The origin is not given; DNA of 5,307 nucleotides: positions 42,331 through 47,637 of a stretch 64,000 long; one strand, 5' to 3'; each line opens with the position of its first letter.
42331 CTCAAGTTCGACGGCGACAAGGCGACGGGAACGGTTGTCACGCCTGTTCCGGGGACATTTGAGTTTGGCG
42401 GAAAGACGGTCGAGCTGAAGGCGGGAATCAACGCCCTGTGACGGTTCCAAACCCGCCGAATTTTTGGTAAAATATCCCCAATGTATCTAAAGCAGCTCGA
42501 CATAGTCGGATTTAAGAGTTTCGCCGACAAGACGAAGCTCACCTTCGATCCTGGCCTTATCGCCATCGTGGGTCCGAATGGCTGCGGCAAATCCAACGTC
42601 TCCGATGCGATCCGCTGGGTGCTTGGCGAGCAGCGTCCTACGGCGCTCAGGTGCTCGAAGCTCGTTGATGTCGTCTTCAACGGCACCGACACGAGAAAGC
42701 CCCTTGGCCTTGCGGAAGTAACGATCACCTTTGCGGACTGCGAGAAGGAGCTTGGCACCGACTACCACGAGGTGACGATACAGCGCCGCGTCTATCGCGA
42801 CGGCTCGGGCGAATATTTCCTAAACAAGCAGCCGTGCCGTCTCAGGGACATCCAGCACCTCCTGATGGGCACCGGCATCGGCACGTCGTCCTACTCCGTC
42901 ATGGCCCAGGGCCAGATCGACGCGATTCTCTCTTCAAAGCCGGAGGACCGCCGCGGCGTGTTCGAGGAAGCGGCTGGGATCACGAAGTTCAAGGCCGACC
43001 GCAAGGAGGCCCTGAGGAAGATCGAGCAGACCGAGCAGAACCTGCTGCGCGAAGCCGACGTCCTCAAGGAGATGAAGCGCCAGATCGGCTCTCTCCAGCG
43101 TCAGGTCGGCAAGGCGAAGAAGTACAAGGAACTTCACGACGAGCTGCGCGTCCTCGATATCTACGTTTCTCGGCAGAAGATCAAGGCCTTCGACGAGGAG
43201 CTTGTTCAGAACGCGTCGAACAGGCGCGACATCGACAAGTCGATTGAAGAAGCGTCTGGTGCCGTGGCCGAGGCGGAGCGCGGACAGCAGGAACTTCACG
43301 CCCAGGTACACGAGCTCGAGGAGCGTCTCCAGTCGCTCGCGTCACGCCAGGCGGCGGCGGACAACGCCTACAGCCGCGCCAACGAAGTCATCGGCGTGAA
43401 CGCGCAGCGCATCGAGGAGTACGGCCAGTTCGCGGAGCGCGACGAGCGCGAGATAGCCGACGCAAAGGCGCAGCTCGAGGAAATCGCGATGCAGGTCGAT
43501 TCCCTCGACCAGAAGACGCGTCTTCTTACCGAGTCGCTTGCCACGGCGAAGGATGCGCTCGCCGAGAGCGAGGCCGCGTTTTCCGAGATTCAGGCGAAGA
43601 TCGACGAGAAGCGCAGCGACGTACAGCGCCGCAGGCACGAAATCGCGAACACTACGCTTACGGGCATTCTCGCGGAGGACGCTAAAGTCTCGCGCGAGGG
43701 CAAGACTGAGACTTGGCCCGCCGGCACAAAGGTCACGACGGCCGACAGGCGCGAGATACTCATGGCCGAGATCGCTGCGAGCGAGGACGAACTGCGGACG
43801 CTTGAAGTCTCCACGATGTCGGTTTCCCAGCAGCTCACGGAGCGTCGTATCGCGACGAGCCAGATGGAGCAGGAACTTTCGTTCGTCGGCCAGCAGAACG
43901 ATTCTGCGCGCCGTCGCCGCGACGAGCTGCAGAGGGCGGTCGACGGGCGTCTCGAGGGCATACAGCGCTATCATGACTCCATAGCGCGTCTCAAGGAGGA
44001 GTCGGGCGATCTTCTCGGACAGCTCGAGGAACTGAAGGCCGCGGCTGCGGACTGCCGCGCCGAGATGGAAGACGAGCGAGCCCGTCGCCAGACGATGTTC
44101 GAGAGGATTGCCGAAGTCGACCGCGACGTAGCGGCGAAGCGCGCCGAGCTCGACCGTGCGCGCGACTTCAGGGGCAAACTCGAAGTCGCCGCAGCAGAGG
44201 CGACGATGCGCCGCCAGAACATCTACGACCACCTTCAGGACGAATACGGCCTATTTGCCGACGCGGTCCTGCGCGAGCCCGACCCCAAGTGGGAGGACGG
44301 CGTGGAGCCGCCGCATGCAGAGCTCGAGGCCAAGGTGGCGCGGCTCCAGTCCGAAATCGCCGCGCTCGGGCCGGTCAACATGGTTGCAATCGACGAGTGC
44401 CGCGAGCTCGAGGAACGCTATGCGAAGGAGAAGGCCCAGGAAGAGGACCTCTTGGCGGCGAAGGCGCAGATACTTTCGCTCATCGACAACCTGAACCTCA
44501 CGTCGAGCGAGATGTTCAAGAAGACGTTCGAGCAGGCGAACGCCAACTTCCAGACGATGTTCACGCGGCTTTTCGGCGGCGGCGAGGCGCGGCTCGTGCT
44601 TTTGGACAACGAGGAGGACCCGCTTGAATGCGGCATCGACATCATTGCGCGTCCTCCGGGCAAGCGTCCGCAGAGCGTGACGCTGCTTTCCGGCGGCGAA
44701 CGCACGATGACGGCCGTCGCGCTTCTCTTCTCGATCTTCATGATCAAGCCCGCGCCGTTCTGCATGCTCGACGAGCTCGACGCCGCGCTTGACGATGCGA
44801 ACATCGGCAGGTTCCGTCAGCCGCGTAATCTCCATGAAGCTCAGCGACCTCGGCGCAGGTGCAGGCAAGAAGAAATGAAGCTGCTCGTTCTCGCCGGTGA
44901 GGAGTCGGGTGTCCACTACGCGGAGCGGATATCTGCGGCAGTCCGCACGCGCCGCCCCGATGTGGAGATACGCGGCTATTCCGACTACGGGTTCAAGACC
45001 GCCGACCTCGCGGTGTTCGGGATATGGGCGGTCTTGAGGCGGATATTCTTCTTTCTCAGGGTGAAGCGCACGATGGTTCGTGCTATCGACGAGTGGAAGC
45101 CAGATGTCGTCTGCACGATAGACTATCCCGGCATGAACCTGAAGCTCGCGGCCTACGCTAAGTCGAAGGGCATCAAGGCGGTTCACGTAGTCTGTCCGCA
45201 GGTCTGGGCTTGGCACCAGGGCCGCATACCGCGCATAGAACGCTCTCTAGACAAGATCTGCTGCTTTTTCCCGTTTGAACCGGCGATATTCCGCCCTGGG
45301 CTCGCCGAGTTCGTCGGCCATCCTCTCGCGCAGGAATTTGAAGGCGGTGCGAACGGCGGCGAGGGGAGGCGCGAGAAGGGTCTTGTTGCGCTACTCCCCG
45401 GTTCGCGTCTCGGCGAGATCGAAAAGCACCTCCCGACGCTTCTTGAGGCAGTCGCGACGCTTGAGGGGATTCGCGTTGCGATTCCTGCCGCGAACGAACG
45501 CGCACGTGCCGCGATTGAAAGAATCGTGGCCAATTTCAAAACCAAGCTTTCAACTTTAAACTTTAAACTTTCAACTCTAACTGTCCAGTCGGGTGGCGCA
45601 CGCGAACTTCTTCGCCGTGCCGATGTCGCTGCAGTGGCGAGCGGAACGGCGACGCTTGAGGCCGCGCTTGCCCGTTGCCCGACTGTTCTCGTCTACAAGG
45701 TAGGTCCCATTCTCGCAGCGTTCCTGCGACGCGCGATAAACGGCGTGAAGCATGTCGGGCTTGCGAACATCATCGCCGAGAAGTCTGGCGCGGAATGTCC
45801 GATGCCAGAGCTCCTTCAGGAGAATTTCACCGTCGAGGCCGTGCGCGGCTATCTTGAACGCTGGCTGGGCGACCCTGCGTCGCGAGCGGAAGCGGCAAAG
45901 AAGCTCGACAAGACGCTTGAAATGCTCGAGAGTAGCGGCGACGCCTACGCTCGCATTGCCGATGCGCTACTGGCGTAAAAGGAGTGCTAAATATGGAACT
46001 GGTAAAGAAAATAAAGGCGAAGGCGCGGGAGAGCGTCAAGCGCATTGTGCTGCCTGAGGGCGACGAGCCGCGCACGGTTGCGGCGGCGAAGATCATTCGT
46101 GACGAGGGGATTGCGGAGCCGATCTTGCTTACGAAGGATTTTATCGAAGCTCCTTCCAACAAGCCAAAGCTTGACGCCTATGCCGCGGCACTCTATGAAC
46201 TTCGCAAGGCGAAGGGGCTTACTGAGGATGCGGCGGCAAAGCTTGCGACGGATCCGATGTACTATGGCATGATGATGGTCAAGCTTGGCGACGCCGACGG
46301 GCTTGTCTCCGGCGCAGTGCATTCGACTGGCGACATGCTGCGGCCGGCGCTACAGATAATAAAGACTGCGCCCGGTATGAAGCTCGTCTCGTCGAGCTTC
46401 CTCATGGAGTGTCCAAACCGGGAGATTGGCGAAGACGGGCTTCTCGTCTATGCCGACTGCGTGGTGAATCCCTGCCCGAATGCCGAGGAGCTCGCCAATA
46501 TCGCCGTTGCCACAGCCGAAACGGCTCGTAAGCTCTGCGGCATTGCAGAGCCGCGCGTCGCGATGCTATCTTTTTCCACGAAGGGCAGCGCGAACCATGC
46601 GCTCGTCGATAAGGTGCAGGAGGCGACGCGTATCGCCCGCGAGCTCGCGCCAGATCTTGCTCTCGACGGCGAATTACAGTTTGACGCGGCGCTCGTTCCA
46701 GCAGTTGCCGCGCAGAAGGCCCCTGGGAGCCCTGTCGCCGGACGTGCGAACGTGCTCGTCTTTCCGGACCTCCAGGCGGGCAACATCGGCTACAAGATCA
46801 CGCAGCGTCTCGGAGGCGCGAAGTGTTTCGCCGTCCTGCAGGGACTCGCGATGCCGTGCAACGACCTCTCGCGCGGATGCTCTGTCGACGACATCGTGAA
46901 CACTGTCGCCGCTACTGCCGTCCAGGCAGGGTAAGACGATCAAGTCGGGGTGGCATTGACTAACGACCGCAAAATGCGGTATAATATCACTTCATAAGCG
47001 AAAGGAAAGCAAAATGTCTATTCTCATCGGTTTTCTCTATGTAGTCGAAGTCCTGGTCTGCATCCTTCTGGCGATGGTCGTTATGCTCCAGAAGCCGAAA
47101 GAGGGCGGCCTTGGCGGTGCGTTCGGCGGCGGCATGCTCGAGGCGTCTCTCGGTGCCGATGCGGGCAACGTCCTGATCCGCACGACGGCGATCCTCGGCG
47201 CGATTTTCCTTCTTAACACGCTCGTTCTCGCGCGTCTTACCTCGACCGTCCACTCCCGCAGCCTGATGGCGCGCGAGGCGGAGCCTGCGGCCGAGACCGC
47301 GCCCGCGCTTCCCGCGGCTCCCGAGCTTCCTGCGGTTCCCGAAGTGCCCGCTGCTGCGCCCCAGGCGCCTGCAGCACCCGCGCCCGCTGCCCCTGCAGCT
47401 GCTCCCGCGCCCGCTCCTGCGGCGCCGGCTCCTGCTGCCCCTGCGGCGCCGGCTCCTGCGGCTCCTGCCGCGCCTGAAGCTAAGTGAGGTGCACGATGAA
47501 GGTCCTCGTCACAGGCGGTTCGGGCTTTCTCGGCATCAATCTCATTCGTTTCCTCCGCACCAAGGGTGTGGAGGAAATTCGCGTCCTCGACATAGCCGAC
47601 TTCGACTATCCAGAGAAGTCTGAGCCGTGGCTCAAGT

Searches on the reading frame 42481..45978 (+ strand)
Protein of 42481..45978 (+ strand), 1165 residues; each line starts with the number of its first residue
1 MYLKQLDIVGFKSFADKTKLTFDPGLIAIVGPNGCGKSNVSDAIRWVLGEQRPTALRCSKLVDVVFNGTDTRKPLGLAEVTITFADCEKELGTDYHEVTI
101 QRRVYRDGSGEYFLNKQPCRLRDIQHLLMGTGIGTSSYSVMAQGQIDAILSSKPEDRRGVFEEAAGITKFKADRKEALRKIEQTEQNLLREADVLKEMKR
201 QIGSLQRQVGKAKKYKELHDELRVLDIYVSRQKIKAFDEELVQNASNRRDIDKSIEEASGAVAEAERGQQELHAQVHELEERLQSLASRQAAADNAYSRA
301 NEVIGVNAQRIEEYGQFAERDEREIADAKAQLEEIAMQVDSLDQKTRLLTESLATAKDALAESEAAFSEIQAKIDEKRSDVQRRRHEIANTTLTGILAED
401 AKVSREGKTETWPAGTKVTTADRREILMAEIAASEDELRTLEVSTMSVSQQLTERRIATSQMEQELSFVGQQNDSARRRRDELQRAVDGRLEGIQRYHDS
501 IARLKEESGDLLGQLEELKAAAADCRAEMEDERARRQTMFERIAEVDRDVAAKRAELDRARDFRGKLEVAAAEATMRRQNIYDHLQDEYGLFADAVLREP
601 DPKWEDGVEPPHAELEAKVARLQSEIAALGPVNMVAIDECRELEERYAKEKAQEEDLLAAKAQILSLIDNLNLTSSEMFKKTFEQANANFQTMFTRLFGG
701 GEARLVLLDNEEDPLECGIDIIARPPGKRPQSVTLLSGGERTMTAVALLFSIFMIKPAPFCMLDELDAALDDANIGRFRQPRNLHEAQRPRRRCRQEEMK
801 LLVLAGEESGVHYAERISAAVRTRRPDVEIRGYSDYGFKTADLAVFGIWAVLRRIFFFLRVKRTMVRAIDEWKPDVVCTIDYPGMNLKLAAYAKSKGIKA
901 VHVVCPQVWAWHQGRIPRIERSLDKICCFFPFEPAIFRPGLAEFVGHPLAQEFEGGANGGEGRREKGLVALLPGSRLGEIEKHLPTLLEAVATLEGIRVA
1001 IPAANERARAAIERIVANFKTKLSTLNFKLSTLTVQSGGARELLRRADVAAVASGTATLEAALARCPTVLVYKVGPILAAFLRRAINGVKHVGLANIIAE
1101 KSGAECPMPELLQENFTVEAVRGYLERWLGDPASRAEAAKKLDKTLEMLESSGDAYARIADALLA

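Call 93: search_protein_families(library=pfam, proteins=[window:42481-45978:+], max_evalue=0.00001)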
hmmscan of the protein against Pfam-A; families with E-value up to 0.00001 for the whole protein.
window:42481-45978:+ (1165 aa): 4 families
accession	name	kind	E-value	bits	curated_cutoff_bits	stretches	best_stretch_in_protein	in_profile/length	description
PF02684.21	LpxB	-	1.2e-62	212.4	22.6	1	802-1123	2-333/374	Lipid-A-disaccharide synthetase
PF02463.25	SMC_N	-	1.3e-55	188.6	40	1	2-779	1-180/220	RecF/RecN/SMC N terminal domain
PF13175.12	AAA_15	-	4.1e-13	50.1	32.1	1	1-361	1-266/374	AAA ATPase domain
PF13476.12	AAA_23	-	1e-11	46.3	27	1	6-213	2-197/201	AAA domain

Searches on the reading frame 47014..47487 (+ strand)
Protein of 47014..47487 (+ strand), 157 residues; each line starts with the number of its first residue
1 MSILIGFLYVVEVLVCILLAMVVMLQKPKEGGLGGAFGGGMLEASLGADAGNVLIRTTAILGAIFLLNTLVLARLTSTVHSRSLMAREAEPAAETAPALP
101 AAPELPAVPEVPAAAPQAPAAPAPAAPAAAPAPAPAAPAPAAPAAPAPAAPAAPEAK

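Call 93: search_protein_families(library=pfam, proteins=[window:47014-47487:+], max_evalue=0.00001)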
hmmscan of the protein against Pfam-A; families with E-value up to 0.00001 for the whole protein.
window:47014-47487:+ (157 aa): 1 family
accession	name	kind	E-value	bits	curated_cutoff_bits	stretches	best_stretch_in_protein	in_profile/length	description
PF03840.19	SecG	-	1.2e-16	61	29.2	1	7-73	1-68/70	Preprotein translocase SecG subunit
